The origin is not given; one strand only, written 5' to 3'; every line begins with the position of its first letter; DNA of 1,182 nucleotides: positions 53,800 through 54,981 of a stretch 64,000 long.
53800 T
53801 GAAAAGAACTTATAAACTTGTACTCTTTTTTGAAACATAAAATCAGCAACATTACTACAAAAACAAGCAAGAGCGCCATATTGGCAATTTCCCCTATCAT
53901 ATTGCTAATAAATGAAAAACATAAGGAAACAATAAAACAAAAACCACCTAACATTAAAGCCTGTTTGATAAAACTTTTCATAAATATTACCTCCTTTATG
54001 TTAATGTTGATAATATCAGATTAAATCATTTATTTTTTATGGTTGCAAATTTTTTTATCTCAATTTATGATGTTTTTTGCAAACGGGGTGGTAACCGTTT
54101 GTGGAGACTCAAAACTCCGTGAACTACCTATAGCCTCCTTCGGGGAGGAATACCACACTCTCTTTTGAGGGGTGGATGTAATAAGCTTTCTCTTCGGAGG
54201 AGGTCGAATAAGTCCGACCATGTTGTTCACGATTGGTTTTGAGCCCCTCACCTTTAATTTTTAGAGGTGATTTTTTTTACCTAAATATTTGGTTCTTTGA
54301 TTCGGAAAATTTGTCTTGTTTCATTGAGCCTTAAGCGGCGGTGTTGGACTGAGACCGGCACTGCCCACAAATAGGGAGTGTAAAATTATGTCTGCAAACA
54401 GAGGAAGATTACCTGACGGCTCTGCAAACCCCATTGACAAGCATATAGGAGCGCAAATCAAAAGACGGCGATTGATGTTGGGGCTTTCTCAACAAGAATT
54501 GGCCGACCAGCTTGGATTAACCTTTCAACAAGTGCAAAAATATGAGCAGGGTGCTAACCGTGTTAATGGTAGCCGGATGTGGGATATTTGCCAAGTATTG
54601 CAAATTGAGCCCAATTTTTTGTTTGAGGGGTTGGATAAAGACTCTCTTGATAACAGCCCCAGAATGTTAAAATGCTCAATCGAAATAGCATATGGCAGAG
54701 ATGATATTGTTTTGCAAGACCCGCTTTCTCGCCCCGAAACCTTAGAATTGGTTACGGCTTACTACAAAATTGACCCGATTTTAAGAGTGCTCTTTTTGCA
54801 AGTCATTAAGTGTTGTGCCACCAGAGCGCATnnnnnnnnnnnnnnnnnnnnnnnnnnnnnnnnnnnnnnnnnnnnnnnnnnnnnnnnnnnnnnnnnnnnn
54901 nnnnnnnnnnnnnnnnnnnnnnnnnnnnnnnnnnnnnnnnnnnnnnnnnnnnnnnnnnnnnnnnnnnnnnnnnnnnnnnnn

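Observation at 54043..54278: A promoter-to-terminator unit of ~200 nt with no ORF and extensive secondary structure is a candidate small RNA gene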

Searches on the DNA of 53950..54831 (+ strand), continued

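Call 48: search_rna_families(sources=[L047, L068, L046, L002], threshold=evalue, max_evalue=5, show_alignments=2)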
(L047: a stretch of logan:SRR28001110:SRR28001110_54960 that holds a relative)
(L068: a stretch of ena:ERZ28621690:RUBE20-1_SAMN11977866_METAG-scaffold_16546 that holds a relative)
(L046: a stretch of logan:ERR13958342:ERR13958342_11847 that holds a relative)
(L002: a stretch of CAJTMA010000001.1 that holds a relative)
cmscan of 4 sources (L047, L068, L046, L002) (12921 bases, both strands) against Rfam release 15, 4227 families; matches with E-value up to 5: 9.
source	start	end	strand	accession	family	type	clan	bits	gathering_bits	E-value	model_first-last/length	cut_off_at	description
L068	289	380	+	RF02221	sRNA-Xcc1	Gene; sRNA;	-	34.4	53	0.0068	1-87/87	no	sRNA-Xcc1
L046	2045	2137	+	RF02221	sRNA-Xcc1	Gene; sRNA;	-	28.3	53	0.18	1-87/87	no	sRNA-Xcc1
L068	6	97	+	RF02221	sRNA-Xcc1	Gene; sRNA;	-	27.7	53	0.27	1-87/87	no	sRNA-Xcc1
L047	938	1030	+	RF02221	sRNA-Xcc1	Gene; sRNA;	-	27.6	53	0.28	1-87/87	no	sRNA-Xcc1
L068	1403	1456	-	RF00023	tmRNA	Gene;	CL00001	25.3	47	5.5e-07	320-374/374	5'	transfer-messenger RNA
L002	5120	5188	-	RF01962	RMST_1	Gene; lncRNA;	-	20.5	40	0.44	1-61/61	no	Rhabdomyosarcoma 2 associated transcript conserved region 1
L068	1300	1430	-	RF04321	tmRNA_permuted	Gene;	-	19.3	47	1.7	36-93/213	no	permuted transfer-messenger RNA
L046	407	479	+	RF00702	mir-182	Gene; miRNA;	CL00093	18.9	71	4.7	1-77/77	no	mir-182 microRNA precursor family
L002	2185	2311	+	RF02111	IS009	Gene;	-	16.9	117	2.4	1-199/199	no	IS009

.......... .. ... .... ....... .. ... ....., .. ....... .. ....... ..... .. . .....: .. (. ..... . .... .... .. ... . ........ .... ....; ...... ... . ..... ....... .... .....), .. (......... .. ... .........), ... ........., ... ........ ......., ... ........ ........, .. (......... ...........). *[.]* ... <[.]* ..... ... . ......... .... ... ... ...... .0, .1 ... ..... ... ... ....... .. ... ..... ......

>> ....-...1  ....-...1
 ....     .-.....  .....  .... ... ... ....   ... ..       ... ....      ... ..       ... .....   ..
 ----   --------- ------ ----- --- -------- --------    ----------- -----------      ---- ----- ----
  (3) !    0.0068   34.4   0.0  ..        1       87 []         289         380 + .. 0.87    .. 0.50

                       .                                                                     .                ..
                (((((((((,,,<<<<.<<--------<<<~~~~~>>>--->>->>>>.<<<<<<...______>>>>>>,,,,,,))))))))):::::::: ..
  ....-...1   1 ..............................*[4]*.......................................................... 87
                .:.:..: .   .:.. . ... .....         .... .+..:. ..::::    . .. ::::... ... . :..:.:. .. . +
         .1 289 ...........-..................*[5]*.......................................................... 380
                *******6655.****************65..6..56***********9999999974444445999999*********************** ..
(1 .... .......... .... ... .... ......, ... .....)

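Call 74: search_dna_similar(query=window:54079-54278:+, collection=phages, mode=distant, max_evalue=0.1, max_rows=10)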
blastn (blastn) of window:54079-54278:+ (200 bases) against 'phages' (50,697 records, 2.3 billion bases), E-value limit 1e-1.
No match.

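Call 79: build_rna_model(alignment_id=A5, structure=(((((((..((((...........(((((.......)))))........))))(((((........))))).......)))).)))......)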
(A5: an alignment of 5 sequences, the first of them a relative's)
Model R1 built from alignment A5 (5 sequences, 92 columns); structure: as given.
model positions 91; base pairs 21; branch points 1; effective number of sequences 1.01; information 0.625 bits per position. Calibrated on 0.2 Mb of random sequence (short: E-values are rough).
structure used (alignment columns):
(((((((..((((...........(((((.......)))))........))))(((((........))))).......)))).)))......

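Call 80: search_with_rna_model(model_id=R1, sources=[window, L001, L002, L045, L046, L047, L058, L060, L061, L065, L066, L067, L068, L069, L070, L071, L072, L048, L049], max_evalue=10, make_alignment=true, show_alignments=0)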
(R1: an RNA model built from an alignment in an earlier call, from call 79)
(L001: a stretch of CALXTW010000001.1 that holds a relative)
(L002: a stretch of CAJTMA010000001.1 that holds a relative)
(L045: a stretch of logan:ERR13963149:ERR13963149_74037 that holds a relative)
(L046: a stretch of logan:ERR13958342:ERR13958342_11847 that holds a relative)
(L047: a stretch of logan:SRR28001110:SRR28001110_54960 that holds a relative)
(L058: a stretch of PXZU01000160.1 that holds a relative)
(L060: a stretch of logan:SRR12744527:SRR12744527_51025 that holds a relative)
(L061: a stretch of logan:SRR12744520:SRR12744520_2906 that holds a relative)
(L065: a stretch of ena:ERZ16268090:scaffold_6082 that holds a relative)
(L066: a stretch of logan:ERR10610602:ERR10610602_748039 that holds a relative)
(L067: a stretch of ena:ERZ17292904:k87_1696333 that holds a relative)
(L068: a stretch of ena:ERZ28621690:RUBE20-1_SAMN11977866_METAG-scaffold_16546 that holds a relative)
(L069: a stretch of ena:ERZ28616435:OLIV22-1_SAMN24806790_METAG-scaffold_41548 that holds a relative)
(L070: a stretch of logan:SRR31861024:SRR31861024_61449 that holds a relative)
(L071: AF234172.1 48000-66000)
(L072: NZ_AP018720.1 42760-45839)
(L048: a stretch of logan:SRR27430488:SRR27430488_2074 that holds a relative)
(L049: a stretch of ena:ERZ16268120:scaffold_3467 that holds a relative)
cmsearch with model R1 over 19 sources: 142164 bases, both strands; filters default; matches with E-value up to 10: 15.
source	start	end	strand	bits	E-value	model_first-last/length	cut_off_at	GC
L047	938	1028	+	117.1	2.5e-27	1-91/91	no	0.51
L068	6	95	+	115.1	8.2e-27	1-91/91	no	0.5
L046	2045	2135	+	113.6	1.9e-26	1-91/91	no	0.52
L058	10304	10392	-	107.5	7.2e-25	1-91/91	no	0.47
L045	2048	2136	+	102.6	1.3e-23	1-91/91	no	0.47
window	54166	54255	+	43.9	1.4e-08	1-91/91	no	0.48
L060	759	848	+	43.9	1.4e-08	1-91/91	no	0.48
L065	977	1066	+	43.9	1.4e-08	1-91/91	no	0.48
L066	192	281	+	43.9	1.4e-08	1-91/91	no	0.48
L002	2554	2639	+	43.8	1.4e-08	1-91/91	no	0.45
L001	2784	2868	+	43.8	1.4e-08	1-91/91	no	0.47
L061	983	1067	+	43.8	1.4e-08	1-91/91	no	0.47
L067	16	100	+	43.8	1.4e-08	1-91/91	no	0.47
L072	1503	1580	+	22.1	0.0052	1-91/91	no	0.68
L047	857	934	-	21.4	0.0077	1-91/91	no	0.44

Alignment A6: 15 matches aligned to the model, 108 columns, each read 5' to 3' on its own strand. Consensus structure (alignment columns), stored with it:
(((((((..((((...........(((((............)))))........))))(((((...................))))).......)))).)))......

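Call 83: search_with_rna_model(model_id=R1, sources=[window, L001, L002, L045, L046, L047, L058, L060, L061, L065, L066, L067, L068], max_evalue=0.000001, make_alignment=true, show_alignments=0)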
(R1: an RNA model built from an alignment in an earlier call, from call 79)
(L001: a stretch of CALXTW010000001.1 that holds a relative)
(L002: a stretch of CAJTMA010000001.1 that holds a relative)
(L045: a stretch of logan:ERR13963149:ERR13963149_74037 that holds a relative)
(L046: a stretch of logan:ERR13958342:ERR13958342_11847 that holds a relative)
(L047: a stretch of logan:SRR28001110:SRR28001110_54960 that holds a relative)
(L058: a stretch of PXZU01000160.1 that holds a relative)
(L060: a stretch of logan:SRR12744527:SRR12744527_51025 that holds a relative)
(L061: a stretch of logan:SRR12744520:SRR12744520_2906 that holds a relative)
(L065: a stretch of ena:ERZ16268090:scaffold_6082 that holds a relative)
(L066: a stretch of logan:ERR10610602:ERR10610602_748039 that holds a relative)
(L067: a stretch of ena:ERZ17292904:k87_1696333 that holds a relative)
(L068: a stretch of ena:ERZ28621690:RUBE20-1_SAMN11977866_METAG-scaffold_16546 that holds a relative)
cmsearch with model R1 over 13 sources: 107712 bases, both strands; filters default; matches with E-value up to 0.000001: 13.
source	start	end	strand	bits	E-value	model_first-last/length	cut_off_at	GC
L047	938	1028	+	117.1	1.9e-27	1-91/91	no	0.51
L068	6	95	+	115.1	6.2e-27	1-91/91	no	0.5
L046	2045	2135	+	113.6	1.5e-26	1-91/91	no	0.52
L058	10304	10392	-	107.5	5.5e-25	1-91/91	no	0.47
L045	2048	2136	+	102.6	9.9e-24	1-91/91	no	0.47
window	54166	54255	+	43.9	1e-08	1-91/91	no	0.48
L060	759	848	+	43.9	1e-08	1-91/91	no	0.48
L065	977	1066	+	43.9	1e-08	1-91/91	no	0.48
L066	192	281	+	43.9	1e-08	1-91/91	no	0.48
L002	2554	2639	+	43.8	1.1e-08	1-91/91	no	0.45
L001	2784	2868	+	43.8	1.1e-08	1-91/91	no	0.47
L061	983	1067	+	43.8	1.1e-08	1-91/91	no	0.47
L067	16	100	+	43.8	1.1e-08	1-91/91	no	0.47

Alignment A7: 13 matches aligned to the model, 103 columns, each read 5' to 3' on its own strand. Consensus structure (alignment columns), stored with it:
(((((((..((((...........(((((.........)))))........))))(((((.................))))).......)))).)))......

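Call 87: search_with_rna_model(model_id=R1, source=L071, start=150, end=520, filters=off, max_evalue=10, show_alignments=2)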
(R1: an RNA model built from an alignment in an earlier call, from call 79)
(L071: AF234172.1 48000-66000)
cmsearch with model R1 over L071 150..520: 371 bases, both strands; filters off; matches with E-value up to 10: 9.
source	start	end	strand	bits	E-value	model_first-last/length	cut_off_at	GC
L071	212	273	+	5.9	0.19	1-91/91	no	0.47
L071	344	423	+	5.6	0.23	1-91/91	no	0.62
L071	283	312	+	1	3.3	1-91/91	no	0.4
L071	206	267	-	0.6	4.2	1-91/91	no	0.48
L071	436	461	+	0.2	5.4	1-91/91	no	0.42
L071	164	190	-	-0.3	7.1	1-91/91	no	0.41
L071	172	204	+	-0.3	7.2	1-91/91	no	0.36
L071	338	420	-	-0.5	8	1-91/91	no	0.59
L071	430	455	-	-0.8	9.5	1-91/91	no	0.5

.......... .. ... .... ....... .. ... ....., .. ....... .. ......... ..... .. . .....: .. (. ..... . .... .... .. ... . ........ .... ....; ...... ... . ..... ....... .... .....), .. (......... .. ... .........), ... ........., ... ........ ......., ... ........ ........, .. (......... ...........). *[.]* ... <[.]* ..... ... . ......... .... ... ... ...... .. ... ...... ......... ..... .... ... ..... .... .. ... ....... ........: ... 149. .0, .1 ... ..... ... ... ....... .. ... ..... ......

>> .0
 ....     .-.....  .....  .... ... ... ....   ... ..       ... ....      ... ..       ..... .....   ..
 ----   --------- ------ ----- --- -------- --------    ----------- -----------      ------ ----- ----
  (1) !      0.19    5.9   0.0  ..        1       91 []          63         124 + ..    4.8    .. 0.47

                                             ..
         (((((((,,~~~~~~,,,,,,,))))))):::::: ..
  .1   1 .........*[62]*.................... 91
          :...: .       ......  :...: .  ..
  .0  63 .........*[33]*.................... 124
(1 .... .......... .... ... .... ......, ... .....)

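Call 88: search_with_rna_model(model_id=R1, source=L060, start=860, end=1180, filters=off, max_evalue=10, show_alignments=2)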
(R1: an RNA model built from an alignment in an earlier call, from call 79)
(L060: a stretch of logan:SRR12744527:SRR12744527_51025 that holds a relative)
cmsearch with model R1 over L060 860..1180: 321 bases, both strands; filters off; matches with E-value up to 10: 9.
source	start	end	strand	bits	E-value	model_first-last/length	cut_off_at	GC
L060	1041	1126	+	11.3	0.0067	1-91/91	no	0.51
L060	1076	1119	-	10.5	0.011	1-91/91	no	0.52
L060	958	990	-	3.4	0.72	1-91/91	no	0.48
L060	995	1017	+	3.2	0.79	1-91/91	no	0.52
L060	1026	1046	-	1.7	2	25-49/91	no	0.57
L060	871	931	-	1.2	2.5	1-91/91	no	0.26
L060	992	1008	-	0.3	4.4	1-91/91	no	0.65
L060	931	955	+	-0.1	5.5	1-91/91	no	0.44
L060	967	993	+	-0.3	6.4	1-91/91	no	0.44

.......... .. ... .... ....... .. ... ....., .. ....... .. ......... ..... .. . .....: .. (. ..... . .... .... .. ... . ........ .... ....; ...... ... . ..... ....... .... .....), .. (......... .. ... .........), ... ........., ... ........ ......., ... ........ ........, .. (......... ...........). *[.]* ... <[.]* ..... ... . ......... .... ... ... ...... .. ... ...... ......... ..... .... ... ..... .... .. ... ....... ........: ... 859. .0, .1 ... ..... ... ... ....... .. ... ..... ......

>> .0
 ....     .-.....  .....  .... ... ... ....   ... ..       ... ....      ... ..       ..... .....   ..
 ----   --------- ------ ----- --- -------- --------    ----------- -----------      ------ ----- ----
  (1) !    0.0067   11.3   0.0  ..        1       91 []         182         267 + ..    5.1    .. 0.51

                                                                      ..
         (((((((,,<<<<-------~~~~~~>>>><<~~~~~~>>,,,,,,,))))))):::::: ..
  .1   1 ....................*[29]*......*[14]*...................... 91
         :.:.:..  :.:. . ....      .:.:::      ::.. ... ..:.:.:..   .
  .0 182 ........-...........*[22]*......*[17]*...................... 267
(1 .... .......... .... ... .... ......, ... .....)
